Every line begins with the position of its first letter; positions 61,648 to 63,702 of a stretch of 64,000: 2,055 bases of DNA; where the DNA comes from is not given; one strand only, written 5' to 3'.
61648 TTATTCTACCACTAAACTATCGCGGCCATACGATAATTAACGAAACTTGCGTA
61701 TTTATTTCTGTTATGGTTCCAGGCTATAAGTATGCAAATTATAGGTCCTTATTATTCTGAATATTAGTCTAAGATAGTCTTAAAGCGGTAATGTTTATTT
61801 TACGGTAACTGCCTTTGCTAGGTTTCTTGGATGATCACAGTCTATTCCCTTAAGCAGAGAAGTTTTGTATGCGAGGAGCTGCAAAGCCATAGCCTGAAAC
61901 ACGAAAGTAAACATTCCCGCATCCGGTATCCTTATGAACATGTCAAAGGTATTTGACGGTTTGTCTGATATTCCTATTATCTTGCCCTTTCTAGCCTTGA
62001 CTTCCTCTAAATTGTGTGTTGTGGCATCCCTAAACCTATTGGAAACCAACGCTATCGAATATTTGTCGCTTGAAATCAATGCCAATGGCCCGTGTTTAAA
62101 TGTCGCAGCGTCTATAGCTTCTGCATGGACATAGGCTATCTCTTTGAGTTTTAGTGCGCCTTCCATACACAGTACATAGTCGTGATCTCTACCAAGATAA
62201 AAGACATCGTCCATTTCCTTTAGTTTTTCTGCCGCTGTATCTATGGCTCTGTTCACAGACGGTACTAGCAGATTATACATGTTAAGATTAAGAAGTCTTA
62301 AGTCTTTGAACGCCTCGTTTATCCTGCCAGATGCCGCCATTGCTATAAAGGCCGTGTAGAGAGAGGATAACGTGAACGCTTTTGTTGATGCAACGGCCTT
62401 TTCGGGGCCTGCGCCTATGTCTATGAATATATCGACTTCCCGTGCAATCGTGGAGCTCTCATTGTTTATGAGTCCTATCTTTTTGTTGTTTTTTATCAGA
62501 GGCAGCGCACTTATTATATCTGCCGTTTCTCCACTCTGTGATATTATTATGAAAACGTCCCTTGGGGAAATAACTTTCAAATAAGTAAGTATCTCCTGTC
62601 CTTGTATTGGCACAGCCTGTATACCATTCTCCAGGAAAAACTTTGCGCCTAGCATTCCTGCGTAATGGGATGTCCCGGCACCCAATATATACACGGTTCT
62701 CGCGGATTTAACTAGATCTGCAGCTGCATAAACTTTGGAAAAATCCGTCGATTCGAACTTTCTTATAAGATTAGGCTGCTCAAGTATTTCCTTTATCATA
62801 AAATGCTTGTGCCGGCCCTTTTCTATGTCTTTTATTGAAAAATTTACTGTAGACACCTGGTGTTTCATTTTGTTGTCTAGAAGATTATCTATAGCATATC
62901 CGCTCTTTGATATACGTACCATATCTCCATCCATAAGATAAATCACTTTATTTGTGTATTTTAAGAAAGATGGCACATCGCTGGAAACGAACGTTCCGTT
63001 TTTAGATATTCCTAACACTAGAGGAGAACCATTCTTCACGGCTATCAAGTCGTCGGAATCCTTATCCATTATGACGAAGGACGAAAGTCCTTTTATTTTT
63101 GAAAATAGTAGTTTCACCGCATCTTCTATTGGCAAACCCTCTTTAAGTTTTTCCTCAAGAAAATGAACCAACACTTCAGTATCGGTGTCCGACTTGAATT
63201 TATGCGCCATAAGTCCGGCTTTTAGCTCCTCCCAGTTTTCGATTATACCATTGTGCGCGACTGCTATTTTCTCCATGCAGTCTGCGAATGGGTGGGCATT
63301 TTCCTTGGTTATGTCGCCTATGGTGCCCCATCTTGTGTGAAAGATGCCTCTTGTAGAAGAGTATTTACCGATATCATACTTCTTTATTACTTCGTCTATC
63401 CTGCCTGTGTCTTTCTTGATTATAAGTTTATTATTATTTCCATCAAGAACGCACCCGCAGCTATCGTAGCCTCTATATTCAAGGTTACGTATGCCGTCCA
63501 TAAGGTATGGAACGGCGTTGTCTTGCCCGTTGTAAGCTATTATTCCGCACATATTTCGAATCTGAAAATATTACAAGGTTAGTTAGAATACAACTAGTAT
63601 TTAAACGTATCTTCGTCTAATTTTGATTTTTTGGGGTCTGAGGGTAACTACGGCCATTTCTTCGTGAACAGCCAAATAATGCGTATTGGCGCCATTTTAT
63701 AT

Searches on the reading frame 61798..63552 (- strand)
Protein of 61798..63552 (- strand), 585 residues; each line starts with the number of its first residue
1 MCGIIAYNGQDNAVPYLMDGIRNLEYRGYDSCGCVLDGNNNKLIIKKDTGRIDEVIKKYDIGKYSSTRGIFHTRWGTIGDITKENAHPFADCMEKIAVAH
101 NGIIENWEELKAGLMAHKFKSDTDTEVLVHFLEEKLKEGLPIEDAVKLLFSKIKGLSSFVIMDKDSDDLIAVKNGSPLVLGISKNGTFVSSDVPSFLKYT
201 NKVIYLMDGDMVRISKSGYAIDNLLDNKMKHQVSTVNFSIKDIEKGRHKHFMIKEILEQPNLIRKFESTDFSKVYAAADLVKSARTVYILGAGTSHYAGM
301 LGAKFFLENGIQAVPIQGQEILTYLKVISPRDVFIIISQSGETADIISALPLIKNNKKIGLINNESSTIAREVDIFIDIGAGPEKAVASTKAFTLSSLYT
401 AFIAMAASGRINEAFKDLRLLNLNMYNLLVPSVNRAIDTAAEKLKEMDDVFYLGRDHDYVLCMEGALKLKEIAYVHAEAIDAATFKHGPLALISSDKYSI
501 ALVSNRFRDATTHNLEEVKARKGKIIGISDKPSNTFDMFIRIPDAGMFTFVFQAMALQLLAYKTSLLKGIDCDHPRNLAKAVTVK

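Call 62: find_encoding_contigs(protein=window:61798-63552:-, flank=10000, max_places=6)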
Protein window:61798-63552:- (585 aa): 8 contigs read that carry it; 5 places shown.
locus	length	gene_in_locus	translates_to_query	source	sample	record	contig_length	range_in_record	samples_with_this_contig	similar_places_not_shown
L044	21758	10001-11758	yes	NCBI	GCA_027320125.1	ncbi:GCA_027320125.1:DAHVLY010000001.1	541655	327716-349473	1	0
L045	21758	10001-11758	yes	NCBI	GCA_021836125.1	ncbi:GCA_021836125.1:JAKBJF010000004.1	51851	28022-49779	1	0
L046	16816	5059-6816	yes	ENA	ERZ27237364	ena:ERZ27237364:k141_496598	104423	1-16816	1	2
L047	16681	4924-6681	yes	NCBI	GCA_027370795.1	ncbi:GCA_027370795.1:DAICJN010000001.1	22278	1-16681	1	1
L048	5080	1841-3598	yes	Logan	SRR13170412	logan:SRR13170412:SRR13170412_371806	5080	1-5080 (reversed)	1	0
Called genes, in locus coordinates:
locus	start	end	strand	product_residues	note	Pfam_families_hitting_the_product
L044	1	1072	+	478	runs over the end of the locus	PF01336:tRNA_anti-codon, PF00152:tRNA-synt_2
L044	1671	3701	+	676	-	PF17207:MCM_OB, PF09723:Zn_ribbon_8 (faint), PF00493:MCM, PF01078:Mg_chelatase (faint), PF07728:AAA_5 (weak), PF17855:MCM_lid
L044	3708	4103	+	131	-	-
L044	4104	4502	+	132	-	PF01873:eIF-5_eIF-2B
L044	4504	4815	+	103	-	PF04242:DUF424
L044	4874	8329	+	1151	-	PF23381:Beta-prop_IFT122_1st (weak), PF25174:Beta-prop_THOC3 (weak), PF25175:Beta-prop_WDR5 (faint), PF23414:Beta-prop_EML_2 (faint), PF24807:WD40_CDC20-Fz (faint), PF25174:Beta-prop_THOC3 (weak)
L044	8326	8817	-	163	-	PF02834:LigT_PEase, PF13563:2_5_RNA_ligase2, PF02834:LigT_PEase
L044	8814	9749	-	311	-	PF01978:TrmB, PF05124:S_layer_C (faint)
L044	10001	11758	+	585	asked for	PF13230:GATase_4 (weak), PF13522:GATase_6, PF13537:GATase_7, PF13580:SIS_2 (faint), PF01380:SIS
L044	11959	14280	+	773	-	PF03104:DNA_pol_B_exo1, PF10108:DNA_pol_B_exo2, PF03175:DNA_pol_B_2 (weak), PF00136:DNA_pol_B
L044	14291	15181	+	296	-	PF00557:Peptidase_M24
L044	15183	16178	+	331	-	PF00752:XPG_N, PF00867:XPG_I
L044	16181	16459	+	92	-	PF04010:DUF357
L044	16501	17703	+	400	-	-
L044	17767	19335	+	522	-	-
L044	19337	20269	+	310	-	-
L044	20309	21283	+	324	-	-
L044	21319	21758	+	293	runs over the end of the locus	-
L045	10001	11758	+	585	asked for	PF13230:GATase_4 (weak), PF13522:GATase_6, PF13537:GATase_7, PF13580:SIS_2 (faint), PF01380:SIS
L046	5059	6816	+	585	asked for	PF13230:GATase_4 (weak), PF13522:GATase_6, PF13537:GATase_7, PF13580:SIS_2 (faint), PF01380:SIS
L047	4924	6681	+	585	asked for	PF13230:GATase_4 (weak), PF13522:GATase_6, PF13537:GATase_7, PF13580:SIS_2 (faint), PF01380:SIS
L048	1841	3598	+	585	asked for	PF13230:GATase_4 (weak), PF13522:GATase_6, PF13537:GATase_7, PF13580:SIS_2 (faint), PF01380:SIS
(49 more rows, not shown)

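Call 64: find_encoding_contigs(protein=L044:1671-3698:+, flank=10000, max_places=4)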
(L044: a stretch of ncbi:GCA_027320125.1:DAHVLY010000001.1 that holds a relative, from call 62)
Protein L044:1671-3698:+ (676 aa): 5 contigs read that carry it; 4 places shown.
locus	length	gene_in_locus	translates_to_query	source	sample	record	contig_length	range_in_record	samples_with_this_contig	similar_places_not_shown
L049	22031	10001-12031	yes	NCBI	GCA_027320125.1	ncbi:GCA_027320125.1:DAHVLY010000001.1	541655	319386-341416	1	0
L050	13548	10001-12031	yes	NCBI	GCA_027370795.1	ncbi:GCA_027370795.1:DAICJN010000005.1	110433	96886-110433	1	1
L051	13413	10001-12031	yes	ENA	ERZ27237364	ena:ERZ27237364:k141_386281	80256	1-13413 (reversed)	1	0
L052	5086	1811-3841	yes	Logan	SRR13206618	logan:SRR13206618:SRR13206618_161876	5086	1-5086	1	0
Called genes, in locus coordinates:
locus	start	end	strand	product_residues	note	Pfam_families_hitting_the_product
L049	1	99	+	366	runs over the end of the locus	PF27233:MJ0711_N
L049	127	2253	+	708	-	PF04851:ResIII, PF00270:DEAD, PF22527:DEXQc_Suv3 (weak), PF00271:Helicase_C, PF21280:Helicase_dom4_arc, PF14520:HHH_5, PF21999:IMS_HHH_1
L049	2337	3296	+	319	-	-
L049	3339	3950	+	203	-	PF00149:Metallophos, PF12850:Metallophos_2, PF14582:Metallophos_3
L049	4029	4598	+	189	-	-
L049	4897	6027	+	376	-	PF08323:Glyco_transf_5, PF20706:GT4-conflict, PF13439:Glyco_transf_4, PF13579:Glyco_trans_4_4, PF00982:Glyco_transf_20 (faint), PF00534:Glycos_transf_1, PF13692:Glyco_trans_1_4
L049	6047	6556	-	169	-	-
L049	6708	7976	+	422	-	PF02308:MgtC, PF13194:DUF4010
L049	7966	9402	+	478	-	PF01336:tRNA_anti-codon, PF00152:tRNA-synt_2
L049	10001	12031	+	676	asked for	PF17207:MCM_OB, PF09723:Zn_ribbon_8 (faint), PF00493:MCM, PF01078:Mg_chelatase (faint), PF07728:AAA_5 (weak), PF17855:MCM_lid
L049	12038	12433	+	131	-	-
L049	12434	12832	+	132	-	PF01873:eIF-5_eIF-2B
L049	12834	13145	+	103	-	PF04242:DUF424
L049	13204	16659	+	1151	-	PF23381:Beta-prop_IFT122_1st (weak), PF25174:Beta-prop_THOC3 (weak), PF25175:Beta-prop_WDR5 (faint), PF23414:Beta-prop_EML_2 (faint), PF24807:WD40_CDC20-Fz (faint), PF25174:Beta-prop_THOC3 (weak)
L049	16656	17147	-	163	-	PF02834:LigT_PEase, PF13563:2_5_RNA_ligase2, PF02834:LigT_PEase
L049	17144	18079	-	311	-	PF01978:TrmB, PF05124:S_layer_C (faint)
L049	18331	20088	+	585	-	PF13230:GATase_4 (weak), PF13522:GATase_6, PF13537:GATase_7, PF13580:SIS_2 (faint), PF01380:SIS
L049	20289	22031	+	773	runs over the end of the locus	PF03104:DNA_pol_B_exo1, PF10108:DNA_pol_B_exo2, PF03175:DNA_pol_B_2 (weak), PF00136:DNA_pol_B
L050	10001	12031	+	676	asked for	PF17207:MCM_OB, PF09723:Zn_ribbon_8 (faint), PF00493:MCM, PF01078:Mg_chelatase (faint), PF07728:AAA_5 (weak), PF17855:MCM_lid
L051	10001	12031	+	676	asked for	PF17207:MCM_OB, PF09723:Zn_ribbon_8 (faint), PF00493:MCM, PF01078:Mg_chelatase (faint), PF07728:AAA_5 (weak), PF17855:MCM_lid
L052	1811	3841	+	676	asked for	PF17207:MCM_OB, PF09723:Zn_ribbon_8 (faint), PF00493:MCM, PF01078:Mg_chelatase (faint), PF07728:AAA_5 (weak), PF17855:MCM_lid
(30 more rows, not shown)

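Call 67: find_encoding_contigs(protein=L049:127-2250:+, flank=10000, max_places=3)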
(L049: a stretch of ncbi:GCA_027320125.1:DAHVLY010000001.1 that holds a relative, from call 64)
Protein L049:127-2250:+ (708 aa): 6 contigs read that carry it; 3 places shown.
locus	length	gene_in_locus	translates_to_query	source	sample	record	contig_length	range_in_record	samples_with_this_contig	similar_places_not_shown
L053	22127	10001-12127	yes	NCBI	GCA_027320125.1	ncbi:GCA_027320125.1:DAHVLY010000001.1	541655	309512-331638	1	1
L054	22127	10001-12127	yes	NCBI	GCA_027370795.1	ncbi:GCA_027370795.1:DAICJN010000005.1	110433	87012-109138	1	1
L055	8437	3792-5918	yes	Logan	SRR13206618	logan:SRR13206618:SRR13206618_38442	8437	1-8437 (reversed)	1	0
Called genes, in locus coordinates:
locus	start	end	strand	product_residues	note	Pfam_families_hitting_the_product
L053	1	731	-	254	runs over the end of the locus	PF00156:Pribosyltran (faint)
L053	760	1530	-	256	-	PF02026:RyR (weak)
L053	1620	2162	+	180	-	-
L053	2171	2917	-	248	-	PF00535:Glycos_transf_2, PF10111:Glyco_tranf_2_2, PF13641:Glyco_tranf_2_3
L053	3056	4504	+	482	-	PF13631:Cytochrom_B_N_2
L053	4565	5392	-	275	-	-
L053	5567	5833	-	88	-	PF05016:ParE_toxin (weak)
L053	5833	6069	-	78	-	PF10884:DUF2683 (faint)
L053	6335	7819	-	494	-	-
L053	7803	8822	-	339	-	PF00535:Glycos_transf_2, PF04138:GtrA_DPMS_TM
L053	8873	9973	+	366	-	PF27233:MJ0711_N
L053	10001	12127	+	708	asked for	PF04851:ResIII, PF00270:DEAD, PF22527:DEXQc_Suv3 (weak), PF00271:Helicase_C, PF21280:Helicase_dom4_arc, PF14520:HHH_5, PF21999:IMS_HHH_1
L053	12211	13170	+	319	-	-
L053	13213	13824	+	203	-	PF00149:Metallophos, PF12850:Metallophos_2, PF14582:Metallophos_3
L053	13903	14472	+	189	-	-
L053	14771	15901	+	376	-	PF08323:Glyco_transf_5, PF20706:GT4-conflict, PF13439:Glyco_transf_4, PF13579:Glyco_trans_4_4, PF00982:Glyco_transf_20 (faint), PF00534:Glycos_transf_1, PF13692:Glyco_trans_1_4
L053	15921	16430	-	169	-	-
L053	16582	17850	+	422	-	PF02308:MgtC, PF13194:DUF4010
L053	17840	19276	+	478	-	PF01336:tRNA_anti-codon, PF00152:tRNA-synt_2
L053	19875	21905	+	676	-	PF17207:MCM_OB, PF09723:Zn_ribbon_8 (faint), PF00493:MCM, PF01078:Mg_chelatase (faint), PF07728:AAA_5 (weak), PF17855:MCM_lid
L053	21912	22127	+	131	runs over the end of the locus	-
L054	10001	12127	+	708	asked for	PF04851:ResIII, PF00270:DEAD, PF22527:DEXQc_Suv3 (weak), PF00271:Helicase_C, PF21280:Helicase_dom4_arc, PF14520:HHH_5, PF21999:IMS_HHH_1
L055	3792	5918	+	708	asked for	PF04851:ResIII, PF00270:DEAD, PF22527:DEXQc_Suv3 (weak), PF00271:Helicase_C, PF21280:Helicase_dom4_arc, PF14520:HHH_5, PF21999:IMS_HHH_1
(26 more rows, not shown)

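Call 75: find_encoding_contigs(protein=L053:763-1530:-, flank=10000, max_places=2)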
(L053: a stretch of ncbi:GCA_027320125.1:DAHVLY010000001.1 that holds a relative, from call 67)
Protein L053:763-1530:- (256 aa): 7 contigs read that carry it; 2 places shown.
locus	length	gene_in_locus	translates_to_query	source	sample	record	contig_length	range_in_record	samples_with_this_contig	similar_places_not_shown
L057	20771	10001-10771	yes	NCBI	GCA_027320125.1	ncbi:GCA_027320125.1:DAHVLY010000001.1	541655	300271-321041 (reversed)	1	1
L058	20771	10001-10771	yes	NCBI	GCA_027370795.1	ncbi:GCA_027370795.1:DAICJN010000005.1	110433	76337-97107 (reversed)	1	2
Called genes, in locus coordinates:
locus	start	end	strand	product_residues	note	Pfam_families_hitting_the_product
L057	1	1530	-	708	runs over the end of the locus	PF04851:ResIII, PF00270:DEAD, PF22527:DEXQc_Suv3 (weak), PF00271:Helicase_C, PF21280:Helicase_dom4_arc, PF14520:HHH_5, PF21999:IMS_HHH_1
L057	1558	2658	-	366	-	PF27233:MJ0711_N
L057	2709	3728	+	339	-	PF00535:Glycos_transf_2, PF04138:GtrA_DPMS_TM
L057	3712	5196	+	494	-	-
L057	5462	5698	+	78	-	PF10884:DUF2683 (faint)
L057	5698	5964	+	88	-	PF05016:ParE_toxin (weak)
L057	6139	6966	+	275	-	-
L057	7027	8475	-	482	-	PF13631:Cytochrom_B_N_2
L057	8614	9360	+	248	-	PF00535:Glycos_transf_2, PF10111:Glyco_tranf_2_2, PF13641:Glyco_tranf_2_3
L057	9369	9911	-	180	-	-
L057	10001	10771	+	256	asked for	PF02026:RyR (weak)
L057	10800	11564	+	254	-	PF00156:Pribosyltran (faint)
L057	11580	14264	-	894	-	PF02012:BNR (faint), PF15902:Sortilin-Vps10 (faint)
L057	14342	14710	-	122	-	-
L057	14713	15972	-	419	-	PF13393:tRNA-synt_His, PF00587:tRNA-synt_2b, PF03129:HGTP_anticodon (faint)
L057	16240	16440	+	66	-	-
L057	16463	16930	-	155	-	PF01243:PNPOx_N, PF12900:Pyridox_ox_2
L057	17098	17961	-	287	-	-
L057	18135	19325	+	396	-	PF14306:PUA_2, PF01747:ATP-sulfurylase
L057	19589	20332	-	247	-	PF01507:PAPS_reduct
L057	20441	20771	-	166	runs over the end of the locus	-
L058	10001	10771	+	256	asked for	PF02026:RyR (weak)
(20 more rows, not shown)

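Call 76: find_encoding_contigs(protein=L057:19592-20332:-, flank=10000, max_places=1)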
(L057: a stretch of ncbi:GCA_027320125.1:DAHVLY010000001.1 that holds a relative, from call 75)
Protein L057:19592-20332:- (247 aa): 7 contigs read that carry it; 1 place shown.
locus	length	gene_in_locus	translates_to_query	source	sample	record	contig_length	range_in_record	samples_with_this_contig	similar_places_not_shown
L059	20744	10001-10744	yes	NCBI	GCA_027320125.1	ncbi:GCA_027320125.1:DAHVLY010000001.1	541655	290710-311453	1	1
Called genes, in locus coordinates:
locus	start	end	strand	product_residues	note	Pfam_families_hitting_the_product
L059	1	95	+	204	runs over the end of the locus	PF00702:Hydrolase, PF13419:HAD_2, PF13242:Hydrolase_like (weak)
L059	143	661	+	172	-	PF22769:DCD, PF00692:dUTPase (weak)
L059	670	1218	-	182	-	-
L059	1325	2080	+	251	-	PF00702:Hydrolase, PF13419:HAD_2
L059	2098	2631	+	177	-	-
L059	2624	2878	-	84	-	-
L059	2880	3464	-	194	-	-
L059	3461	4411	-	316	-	-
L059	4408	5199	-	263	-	-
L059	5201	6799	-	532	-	PF02355:SecD_SecF_C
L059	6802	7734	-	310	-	PF02355:SecD_SecF_C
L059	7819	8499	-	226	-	-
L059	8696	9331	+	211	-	-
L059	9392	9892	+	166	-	-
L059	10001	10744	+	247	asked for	PF01507:PAPS_reduct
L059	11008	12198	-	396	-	PF14306:PUA_2, PF01747:ATP-sulfurylase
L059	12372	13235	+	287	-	-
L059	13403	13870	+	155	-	PF01243:PNPOx_N, PF12900:Pyridox_ox_2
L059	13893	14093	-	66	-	-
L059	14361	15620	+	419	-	PF13393:tRNA-synt_His, PF00587:tRNA-synt_2b, PF03129:HGTP_anticodon (faint)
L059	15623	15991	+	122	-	-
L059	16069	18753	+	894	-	PF02012:BNR (faint), PF15902:Sortilin-Vps10 (faint)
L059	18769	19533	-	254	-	PF00156:Pribosyltran (faint)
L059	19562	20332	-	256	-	PF02026:RyR (weak)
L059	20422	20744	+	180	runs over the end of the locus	-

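Call 78: find_encoding_contigs(protein=L059:143-658:+, flank=10000, max_places=1)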
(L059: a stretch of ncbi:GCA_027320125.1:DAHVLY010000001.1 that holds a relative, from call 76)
Protein L059:143-658:+ (172 aa): 8 contigs read that carry it; 1 place shown.
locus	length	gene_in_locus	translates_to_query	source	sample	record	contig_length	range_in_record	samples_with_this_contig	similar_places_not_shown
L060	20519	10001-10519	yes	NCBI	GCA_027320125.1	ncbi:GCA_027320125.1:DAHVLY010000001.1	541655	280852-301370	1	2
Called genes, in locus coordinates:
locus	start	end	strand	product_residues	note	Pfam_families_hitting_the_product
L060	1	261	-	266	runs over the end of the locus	PF12679:ABC2_membrane_2 (weak)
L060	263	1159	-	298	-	PF00005:ABC_tran, PF13304:AAA_21 (faint)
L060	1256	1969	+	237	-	-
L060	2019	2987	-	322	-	-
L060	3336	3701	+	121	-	-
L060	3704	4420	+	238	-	PF02463:SMC_N, PF00005:ABC_tran, PF13304:AAA_21 (faint)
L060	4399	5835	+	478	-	PF19295:SufBD_N, PF01458:SUFBD_core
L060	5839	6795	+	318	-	PF01458:SUFBD_core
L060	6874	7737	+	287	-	PF00892:EamA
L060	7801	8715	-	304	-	-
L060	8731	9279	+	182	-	PF24694:LNS2_PITM1-3 (faint)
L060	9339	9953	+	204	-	PF00702:Hydrolase, PF13419:HAD_2, PF13242:Hydrolase_like (weak)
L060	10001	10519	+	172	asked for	PF22769:DCD, PF00692:dUTPase (weak)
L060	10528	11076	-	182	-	-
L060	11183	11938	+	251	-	PF00702:Hydrolase, PF13419:HAD_2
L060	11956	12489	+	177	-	-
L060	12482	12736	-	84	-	-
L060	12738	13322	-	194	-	-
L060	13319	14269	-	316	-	-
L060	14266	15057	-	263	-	-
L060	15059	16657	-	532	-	PF02355:SecD_SecF_C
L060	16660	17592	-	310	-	PF02355:SecD_SecF_C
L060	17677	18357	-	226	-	-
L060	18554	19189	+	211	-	-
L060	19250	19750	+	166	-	-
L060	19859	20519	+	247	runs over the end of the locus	PF01507:PAPS_reduct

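Call 79: find_encoding_contigs(protein=L060:266-1159:-, flank=10000, max_places=1)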
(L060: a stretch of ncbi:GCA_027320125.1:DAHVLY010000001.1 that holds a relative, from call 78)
Protein L060:266-1159:- (298 aa): 10 contigs read that carry it; 1 place shown.
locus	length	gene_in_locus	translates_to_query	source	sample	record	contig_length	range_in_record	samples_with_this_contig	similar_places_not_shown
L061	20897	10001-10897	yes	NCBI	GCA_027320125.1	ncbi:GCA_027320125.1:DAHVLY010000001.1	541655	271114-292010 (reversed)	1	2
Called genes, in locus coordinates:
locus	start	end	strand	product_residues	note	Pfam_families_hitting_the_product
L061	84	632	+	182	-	-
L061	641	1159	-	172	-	PF22769:DCD, PF00692:dUTPase (weak)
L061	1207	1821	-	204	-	PF00702:Hydrolase, PF13419:HAD_2, PF13242:Hydrolase_like (weak)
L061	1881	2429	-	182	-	PF24694:LNS2_PITM1-3 (faint)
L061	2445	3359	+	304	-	-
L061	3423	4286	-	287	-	PF00892:EamA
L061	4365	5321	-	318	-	PF01458:SUFBD_core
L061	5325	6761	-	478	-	PF19295:SufBD_N, PF01458:SUFBD_core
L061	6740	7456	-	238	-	PF02463:SMC_N, PF00005:ABC_tran, PF13304:AAA_21 (faint)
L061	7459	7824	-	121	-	-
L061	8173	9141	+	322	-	-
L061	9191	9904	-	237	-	-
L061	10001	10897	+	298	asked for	PF00005:ABC_tran, PF13304:AAA_21 (faint)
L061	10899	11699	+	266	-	PF12679:ABC2_membrane_2 (weak)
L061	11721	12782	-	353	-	PF06508:QueC (weak)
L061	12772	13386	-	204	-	PF02142:MGS, PF01808:AICARFT_IMPCHas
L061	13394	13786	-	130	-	-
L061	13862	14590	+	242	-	PF01978:TrmB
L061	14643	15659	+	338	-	PF00579:tRNA-synt_1b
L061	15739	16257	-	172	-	-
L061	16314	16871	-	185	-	-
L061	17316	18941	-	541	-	PF00171:Aldedh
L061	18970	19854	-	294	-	PF00491:Arginase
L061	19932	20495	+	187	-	-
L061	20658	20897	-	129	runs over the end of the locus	PF14076:DUF4258 (faint)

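Call 80: find_encoding_contigs(protein=L061:18973-19854:-, flank=10000, max_places=1)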
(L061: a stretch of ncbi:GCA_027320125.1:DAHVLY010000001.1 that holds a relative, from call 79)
Protein L061:18973-19854:- (294 aa): 3 contigs read that carry it; 1 place shown.
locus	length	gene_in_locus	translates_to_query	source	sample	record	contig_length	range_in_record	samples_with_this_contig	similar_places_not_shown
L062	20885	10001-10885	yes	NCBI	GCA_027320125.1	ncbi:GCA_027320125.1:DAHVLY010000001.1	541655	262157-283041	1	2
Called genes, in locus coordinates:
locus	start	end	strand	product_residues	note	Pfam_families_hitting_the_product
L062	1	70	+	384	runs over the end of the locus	PF11339:DUF3141, PF00561:Abhydrolase_1, PF06850:PHB_depo_C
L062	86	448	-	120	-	-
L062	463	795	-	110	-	-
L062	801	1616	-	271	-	-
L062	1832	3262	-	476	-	PF17767:NAPRTase_N, PF02749:QRPTase_N (weak), PF04095:NAPRTase, PF17956:NAPRTase_C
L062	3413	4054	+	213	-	PF00857:Isochorismatase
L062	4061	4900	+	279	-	PF02540:NAD_synthase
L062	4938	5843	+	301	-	PF13793:Pribosyltran_N, PF14681:UPRTase (faint), PF00156:Pribosyltran, PF14572:Pribosyl_synth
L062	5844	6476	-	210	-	PF00156:Pribosyltran, PF14681:UPRTase (weak)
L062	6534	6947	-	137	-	PF00293:NUDIX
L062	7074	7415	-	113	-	-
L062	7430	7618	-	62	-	-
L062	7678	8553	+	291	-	PF00892:EamA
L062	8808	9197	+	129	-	PF14076:DUF4258 (faint)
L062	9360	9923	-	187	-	-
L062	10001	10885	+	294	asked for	PF00491:Arginase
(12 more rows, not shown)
